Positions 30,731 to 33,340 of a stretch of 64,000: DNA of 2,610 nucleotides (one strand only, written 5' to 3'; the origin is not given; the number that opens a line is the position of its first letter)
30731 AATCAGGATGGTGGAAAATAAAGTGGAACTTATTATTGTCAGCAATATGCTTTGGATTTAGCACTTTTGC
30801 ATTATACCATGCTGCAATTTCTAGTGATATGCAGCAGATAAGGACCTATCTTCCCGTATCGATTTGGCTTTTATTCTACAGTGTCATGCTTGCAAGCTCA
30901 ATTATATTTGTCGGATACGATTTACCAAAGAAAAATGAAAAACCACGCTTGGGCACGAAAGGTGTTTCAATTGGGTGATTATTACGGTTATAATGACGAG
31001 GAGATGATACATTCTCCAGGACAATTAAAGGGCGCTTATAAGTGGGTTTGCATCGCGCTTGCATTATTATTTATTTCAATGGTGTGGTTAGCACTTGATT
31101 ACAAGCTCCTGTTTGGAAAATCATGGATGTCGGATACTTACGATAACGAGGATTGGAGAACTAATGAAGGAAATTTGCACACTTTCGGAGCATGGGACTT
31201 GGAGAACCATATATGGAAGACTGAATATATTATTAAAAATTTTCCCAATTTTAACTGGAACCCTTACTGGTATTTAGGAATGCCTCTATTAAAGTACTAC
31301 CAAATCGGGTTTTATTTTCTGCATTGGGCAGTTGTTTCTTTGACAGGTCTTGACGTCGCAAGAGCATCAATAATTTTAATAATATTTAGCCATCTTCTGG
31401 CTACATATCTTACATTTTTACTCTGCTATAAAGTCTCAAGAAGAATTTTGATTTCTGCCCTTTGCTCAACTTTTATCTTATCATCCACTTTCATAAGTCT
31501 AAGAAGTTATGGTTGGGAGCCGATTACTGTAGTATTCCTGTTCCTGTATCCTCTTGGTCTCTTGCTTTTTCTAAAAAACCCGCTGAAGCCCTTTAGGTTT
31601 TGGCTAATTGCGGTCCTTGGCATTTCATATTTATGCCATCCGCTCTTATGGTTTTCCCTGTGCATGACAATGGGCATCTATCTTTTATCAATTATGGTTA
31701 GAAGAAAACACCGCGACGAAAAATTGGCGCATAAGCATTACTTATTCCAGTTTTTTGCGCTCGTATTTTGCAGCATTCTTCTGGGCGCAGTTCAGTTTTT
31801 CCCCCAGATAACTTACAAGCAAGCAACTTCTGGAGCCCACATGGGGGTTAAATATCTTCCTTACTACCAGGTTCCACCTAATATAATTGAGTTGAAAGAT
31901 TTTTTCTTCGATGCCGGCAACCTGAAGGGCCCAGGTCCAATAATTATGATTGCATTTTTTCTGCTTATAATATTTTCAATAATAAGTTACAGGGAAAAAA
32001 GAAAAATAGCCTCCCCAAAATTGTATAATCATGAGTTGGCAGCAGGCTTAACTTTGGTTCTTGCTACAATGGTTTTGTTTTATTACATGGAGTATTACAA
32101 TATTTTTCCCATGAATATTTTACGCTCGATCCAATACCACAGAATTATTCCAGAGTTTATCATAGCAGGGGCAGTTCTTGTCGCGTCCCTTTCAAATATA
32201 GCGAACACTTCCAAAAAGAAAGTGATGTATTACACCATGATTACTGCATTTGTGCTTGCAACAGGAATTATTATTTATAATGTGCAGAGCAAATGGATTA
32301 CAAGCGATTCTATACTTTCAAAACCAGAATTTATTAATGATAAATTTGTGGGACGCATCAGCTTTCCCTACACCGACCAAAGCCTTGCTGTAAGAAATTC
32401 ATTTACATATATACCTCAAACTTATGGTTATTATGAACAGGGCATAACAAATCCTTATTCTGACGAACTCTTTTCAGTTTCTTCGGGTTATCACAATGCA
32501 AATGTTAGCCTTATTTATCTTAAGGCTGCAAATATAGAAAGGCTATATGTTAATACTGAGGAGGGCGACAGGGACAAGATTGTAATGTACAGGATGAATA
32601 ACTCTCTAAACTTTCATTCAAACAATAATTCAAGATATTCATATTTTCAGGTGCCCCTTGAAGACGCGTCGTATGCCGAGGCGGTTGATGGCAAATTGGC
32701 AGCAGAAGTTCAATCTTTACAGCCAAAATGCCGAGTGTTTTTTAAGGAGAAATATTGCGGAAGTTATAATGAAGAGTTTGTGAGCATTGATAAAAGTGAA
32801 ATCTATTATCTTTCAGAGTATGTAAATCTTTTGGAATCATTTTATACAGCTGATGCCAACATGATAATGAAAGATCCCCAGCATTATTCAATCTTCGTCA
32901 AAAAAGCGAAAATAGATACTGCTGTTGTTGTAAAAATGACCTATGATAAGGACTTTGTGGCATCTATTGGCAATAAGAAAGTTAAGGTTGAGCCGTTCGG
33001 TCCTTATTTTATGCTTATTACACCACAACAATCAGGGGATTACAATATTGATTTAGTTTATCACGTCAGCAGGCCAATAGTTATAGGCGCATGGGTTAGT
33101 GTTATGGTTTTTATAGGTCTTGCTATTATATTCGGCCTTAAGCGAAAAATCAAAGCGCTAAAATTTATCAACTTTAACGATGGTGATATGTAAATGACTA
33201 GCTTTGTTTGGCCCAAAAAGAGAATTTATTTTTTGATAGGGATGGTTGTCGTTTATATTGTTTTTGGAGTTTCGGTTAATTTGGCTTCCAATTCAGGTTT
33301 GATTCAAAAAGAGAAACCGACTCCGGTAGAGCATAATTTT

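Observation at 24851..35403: Candidate archaeal cellulose/beta-glucan synthase operon: GH9-like protein, BcsA-like GT2, polytopic membrane protein, GH8, bitopic protein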

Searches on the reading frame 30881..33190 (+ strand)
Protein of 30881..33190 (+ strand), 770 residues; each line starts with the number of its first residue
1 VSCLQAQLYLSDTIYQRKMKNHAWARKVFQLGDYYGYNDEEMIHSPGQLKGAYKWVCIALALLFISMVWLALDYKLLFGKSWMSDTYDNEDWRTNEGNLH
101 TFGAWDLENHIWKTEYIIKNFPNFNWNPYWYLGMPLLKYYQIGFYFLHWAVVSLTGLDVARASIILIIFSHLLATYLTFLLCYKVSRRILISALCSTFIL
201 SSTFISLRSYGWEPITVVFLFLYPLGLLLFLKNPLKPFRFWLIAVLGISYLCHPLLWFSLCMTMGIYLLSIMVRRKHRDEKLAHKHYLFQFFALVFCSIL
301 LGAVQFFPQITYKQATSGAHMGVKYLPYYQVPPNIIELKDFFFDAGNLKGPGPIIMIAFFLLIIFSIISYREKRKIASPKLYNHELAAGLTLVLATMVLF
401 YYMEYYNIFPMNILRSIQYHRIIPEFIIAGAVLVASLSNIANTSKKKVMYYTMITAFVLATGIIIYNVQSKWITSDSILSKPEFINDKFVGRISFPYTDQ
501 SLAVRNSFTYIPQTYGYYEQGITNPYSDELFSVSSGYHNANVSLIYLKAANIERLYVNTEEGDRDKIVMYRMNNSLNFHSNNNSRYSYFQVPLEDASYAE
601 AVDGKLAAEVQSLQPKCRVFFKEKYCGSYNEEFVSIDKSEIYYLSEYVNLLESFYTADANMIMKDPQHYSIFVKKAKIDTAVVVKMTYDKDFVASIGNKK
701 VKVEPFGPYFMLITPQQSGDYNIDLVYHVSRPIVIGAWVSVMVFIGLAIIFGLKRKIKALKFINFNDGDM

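Call 3: search_protein_families(library=pfam, proteins=[window:30881-33190:+], max_evalue=0.01)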
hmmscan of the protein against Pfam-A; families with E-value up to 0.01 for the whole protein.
window:30881-33190:+ (770 aa): 0 families

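Call 4: search_protein_families(library=ncbifam, proteins=[window:30881-33190:+], max_evalue=0.01)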
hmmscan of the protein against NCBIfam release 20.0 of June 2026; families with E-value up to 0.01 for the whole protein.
window:30881-33190:+ (770 aa): 0 families

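Call 19: find_homologous_proteins(query=window:31004-33190:+, max_evalue=0.00001)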
Query window:31004-33190:+ (729 aa): 107 proteins with E <= 0.00001 among 8000 candidates.
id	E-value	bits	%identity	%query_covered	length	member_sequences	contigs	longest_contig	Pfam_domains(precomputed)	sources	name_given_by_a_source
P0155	0.0e+0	1665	100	100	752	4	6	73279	-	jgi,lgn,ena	-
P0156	0.0e+0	1218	72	100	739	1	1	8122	-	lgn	-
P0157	0.0e+0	1155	67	100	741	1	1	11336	-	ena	-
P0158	0.0e+0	1113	67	98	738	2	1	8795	-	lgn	-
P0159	0.0e+0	1106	67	99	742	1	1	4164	-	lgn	-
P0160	0.0e+0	1104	66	98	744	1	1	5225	-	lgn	-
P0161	0.0e+0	1095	65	99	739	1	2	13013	-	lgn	-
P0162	0.0e+0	1081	64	99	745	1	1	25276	-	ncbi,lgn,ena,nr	ncbi:MAG TPA: hypothetical protein VI564_06465 [Candidatus Nanoarchaeia archaeon]|nr:hypothetical pr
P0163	0.0e+0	1075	65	100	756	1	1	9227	-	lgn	-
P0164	0.0e+0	1066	65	98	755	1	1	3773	-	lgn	-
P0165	0.0e+0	1063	65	98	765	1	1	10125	-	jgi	jgi:hypothetical protein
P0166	0.0e+0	1058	64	98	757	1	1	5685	-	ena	-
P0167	0.0e+0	1047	63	96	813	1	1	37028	-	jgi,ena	-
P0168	0.0e+0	1044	64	94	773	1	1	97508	-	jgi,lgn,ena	-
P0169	0.0e+0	1039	63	98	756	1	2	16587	-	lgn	-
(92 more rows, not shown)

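Call 23: search_solved_structures(query=A2, max_evalue=10, show_alignments=1)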
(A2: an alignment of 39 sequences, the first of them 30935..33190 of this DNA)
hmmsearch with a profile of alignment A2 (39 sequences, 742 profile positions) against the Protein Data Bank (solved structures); distinct sequences matched with E-value up to 10: 0.

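Call 35: predict_structure(alignment_id=A2)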
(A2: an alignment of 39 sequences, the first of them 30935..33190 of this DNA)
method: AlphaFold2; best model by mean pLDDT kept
length: 752 residues; sequences in the alignment: 39
mean_pLDDT: 83.7   pTM: 0.86
mean pLDDT of the five models: 83.7, 83.3, 83.2, 81.6, 80.7
residues with pLDDT >= 90: 382; 70-90: 240; 50-70: 97; < 50: 33
segments of 3 or more residues with pLDDT < 50: 1-11, 602-605, 742-752
pLDDT, mean of each block of 10 residues (from residue 1): 41 68 66 85 96 93 87 68 82 92 94 88 87 96 94 96 94 92 66 69 96 91 94 89 95 74 64 94 91 66 51 68 68 81 89 66 76 93 83 71 83 94 86 90 85 89 87 89 85 82 75 85 93 95 89 93 90 95 96 82 49 59 92 95 96 97 96 94 94 95 97 93 96 75 44 32
secondary structure, 60 per line:
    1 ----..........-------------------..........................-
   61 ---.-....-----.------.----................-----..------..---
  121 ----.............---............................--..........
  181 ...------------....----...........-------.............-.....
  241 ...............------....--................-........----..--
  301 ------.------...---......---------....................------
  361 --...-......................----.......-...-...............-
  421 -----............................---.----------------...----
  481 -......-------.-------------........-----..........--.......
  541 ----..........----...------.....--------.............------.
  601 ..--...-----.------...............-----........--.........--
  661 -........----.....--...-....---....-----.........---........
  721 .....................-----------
elements in order (helices of 4 or more, strands of 3 or more residues): H5-14 H34-59 H66-69 H87-102 H125-137 H141-168 H171-183 H196-199 H204-214 H222-234 H236-255 H262-265 H268-283 H285-292 H320-325 H335-354 H367-388 H393-399 H405-419 H426-453 E474-476 H482-487 H509-516 H522-531 E534-540 H545-554 E559-561 E568-572 E581-585 H586-593 E600-602 E605-607 H620-634 E640-647 E650-658 E662-669 E674-678 E681-683 E685-688 E692-695 E701-709 H713-741

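Call 39: fold_search(model_id=the predicted structure, library=pdb)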
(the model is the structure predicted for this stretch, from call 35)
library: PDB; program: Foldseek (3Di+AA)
matches with E <= 10: 568; with E <= 0.001: 21
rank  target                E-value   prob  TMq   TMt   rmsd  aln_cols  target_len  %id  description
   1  6w98_A                5.3e-07  1.00  0.43  0.27  20.3       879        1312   10  Single-Particle Cryo-EM Structure of Arabinofuranosyltransferase AftD from Mycobacteria (released 2020-05-13)
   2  6wby                  6.6e-06  1.00  0.39  0.26  21.1       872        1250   10  Single-Particle Cryo-EM Structure of Arabinofuranosyltransferase AftD from Mycobacteria, Mutant R1389S Class 2 (released 2020-05-13)
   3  6wbx                  8.9e-06  1.00  0.39  0.26  21.3       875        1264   10  Single-Particle Cryo-EM Structure of Arabinofuranosyltransferase AftD from Mycobacteria, Mutant R1389S Class 1 (released 2020-05-13)
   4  6ezn_F                1.3e-05  1.00  0.38  0.43  12.7       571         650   11  Cryo-EM structure of the yeast oligosaccharyltransferase (OST) complex (released 2018-01-17)
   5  8age_A                1.5e-05  1.00  0.41  0.47  14.0       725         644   11  Structure of yeast oligosaccharylransferase complex with acceptor peptide bound (released 2022-12-07)
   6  8agc_A                2.3e-05  1.00  0.40  0.43  15.1       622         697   11  Structure of yeast oligosaccharylransferase complex with lipid-linked oligosaccharide and non-acceptor peptide bound (released 2022-12-07)
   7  6s7o_A                3.3e-05  1.00  0.39  0.44  15.0       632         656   10  Cryo-EM structure of human oligosaccharyltransferase complex OST-A (released 2019-12-18)
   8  8if8_B                3.3e-05  1.00  0.35  0.40   9.7       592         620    9  Arabinosyltransferase AftA (released 2023-05-31)
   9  6s7t_A                3.9e-05  1.00  0.40  0.42  12.5       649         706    9  Cryo-EM structure of human oligosaccharyltransferase complex OST-B (released 2019-12-18)
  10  8if8_C                4.4e-05  1.00  0.35  0.42   9.2       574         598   11  Arabinosyltransferase AftA (released 2023-05-31)
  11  7e9s_A                5.5e-05  1.00  0.36  0.32  17.0       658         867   11  Archaeal oligosaccharyltransferase AglB from Archaeoglobus fulgidus in complex with an inhibitory peptide and a dolich (released 2021-09-08)
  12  5ogl_A                5.7e-05  1.00  0.40  0.42  18.3       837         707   11  Structure of bacterial oligosaccharyltransferase PglB in complex with an acceptor peptide and an lipid-linked oligosac (released 2017-10-25)
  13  8agb_A                6.7e-05  1.00  0.40  0.46   9.9       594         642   11  Structure of yeast oligosaccharylransferase complex with lipid-linked oligosaccharide bound (released 2022-12-07)
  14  6gxc_A                7.3e-05  1.00  0.39  0.41  17.8       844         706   11  Bacterial oligosaccharyltransferase PglB in complex with an inhibitory peptide and a reactive lipid-linked oligosaccha (released 2018-11-14)
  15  3wak                  8.0e-05  1.00  0.41  0.36  20.4       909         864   10  Crystal structure of the Archaeoglobus fulgidus oligosaccharyltransferase (O29867_ARCFU) in the apo form (released 2013-10-30)
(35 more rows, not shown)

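Call 62: search_protein_representatives(alignment_id=A2)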
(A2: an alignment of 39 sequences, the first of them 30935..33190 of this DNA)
Query: 39 sequences, 742 profile positions. Proteins with E-value up to 0.001 (for the whole library): 581; up to 1e-10: 113; up to 1e-30: 19. The best 150 are listed.
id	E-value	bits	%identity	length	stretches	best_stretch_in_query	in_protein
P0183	0.0e+00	1227.7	-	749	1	5-740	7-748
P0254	6.7e-232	788.2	-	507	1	234-741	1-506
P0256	1.4e-218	744.1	-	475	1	6-487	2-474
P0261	1.2e-167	575.7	-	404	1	341-741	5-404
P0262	3.1e-124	432.2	-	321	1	4-253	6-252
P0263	6.4e-122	424.5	-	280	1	6-269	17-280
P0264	1.0e-103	364.4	-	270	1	475-741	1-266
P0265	6.6e-87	308.8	-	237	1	501-741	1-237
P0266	6.5e-72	259.2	-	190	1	6-166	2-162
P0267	1.4e-65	238.3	-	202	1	542-741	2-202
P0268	8.7e-63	229.0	-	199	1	544-740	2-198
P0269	1.7e-57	211.5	-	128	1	59-186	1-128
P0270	9.6e-56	205.7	-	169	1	4-123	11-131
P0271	2.2e-46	174.8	-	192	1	596-742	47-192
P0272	3.2e-42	161.0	-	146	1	573-705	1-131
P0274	5.1e-35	137.2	-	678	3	615-724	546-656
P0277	3.7e-29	117.8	-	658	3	600-729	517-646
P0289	2.4e-21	92.0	-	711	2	479-731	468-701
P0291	4.7e-21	91.0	-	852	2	618-726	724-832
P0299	4.4e-19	84.5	-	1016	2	80-247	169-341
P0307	7.2e-17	77.2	-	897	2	76-245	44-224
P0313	4.3e-15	71.3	-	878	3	82-243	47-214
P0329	6.2e-14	67.5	-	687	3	307-583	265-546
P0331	9.1e-14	66.9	-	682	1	321-727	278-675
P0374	1.6e-10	56.2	-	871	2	78-497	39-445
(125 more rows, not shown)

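Call 63: search_protein_families(library=pfam, proteins=[P0274, P0277, P0289, P0299, P0307, P0313, P0331, P0374, P0291, P0329], max_evalue=0.01)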
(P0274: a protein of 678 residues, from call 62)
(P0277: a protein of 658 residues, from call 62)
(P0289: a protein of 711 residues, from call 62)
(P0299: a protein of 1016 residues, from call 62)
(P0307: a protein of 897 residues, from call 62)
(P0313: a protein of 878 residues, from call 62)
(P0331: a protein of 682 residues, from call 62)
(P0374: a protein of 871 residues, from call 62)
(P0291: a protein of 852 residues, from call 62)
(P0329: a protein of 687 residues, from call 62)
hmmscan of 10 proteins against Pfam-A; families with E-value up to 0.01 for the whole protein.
P0274 (678 aa): 0 families

P0277 (658 aa): 0 families

P0289 (711 aa): 0 families

P0299 (1016 aa): 3 families
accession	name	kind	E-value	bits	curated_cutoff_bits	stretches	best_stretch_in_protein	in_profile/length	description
PF10131.15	PTPS_related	-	1.9e-07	30.4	26.4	1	722-782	476-542/621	6-pyruvoyl-tetrahydropterin synthase related domain; membrane protein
PF20176.3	DUF6541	-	0.00023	20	29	1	72-384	31-351/646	Family of unknown function (DUF6541)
PF09586.16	YfhO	-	0.0014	17.6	28.5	1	927-967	786-825/835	Bacterial membrane protein YfhO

P0307 (897 aa): 3 families
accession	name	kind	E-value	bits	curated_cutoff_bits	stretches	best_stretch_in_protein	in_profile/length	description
PF10131.15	PTPS_related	-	2e-14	53.5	26.4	2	523-636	425-527/621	6-pyruvoyl-tetrahydropterin synthase related domain; membrane protein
PF20176.3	DUF6541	-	3e-09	36.2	29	1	16-247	94-328/646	Family of unknown function (DUF6541)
PF06283.17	ThuA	-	0.0056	17.4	33.4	0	593-633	43-84/209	Trehalose utilisation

P0313 (878 aa): 2 families
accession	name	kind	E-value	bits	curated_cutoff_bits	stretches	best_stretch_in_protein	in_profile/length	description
PF10131.15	PTPS_related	-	3.4e-22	79.1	26.4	1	74-616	1-528/621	6-pyruvoyl-tetrahydropterin synthase related domain; membrane protein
PF07090.17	GATase1_like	-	0.0016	18.5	27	0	691-727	196-234/247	Putative glutamine amidotransferase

P0331 (682 aa): 0 families

P0374 (871 aa): 1 family
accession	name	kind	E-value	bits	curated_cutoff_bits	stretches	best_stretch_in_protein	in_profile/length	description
PF10131.15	PTPS_related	-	2.3e-25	89.6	26.4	1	70-612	1-530/621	6-pyruvoyl-tetrahydropterin synthase related domain; membrane protein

P0291 (852 aa): 2 families
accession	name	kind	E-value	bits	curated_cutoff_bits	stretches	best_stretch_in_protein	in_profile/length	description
PF10131.15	PTPS_related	-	2.6e-23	82.8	26.4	2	78-389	1-301/621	6-pyruvoyl-tetrahydropterin synthase related domain; membrane protein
PF24157.1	DUF7408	-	0.00012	22.5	27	1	572-700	35-154/174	Domain of unknown function (DUF7408)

P0329 (687 aa): 0 families
